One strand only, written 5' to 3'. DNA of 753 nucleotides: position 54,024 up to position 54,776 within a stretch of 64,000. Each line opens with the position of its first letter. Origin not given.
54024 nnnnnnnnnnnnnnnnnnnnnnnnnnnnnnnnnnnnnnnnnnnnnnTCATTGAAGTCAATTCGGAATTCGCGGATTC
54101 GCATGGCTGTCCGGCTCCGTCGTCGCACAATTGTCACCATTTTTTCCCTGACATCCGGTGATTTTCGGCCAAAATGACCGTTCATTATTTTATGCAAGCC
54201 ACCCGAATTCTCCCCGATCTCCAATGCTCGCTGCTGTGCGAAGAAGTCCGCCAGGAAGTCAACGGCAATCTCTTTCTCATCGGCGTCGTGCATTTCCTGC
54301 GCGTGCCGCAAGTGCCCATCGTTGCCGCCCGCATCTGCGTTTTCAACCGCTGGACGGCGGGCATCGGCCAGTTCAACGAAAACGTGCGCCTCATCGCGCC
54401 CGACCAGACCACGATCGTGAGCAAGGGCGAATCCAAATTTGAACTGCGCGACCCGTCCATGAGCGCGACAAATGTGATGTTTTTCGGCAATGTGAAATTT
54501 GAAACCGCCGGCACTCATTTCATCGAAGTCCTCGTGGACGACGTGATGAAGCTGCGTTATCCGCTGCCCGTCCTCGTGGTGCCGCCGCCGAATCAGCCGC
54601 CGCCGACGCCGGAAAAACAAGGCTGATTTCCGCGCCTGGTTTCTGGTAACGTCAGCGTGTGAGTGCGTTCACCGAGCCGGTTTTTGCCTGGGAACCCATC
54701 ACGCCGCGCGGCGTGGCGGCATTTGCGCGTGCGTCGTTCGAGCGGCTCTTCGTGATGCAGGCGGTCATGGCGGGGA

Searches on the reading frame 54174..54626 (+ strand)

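Call 8: search_protein_families(library=pfam, proteins=[window:54174-54626:+], max_evalue=0.01)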
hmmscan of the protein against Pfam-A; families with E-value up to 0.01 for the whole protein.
window:54174-54626:+ (150 aa): 1 family
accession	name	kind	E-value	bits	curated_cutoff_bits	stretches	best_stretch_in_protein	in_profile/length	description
PF22091.2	DUF6941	-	1.1e-20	74.7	27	1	17-133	1-124/125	Family of unknown function (DUF6941)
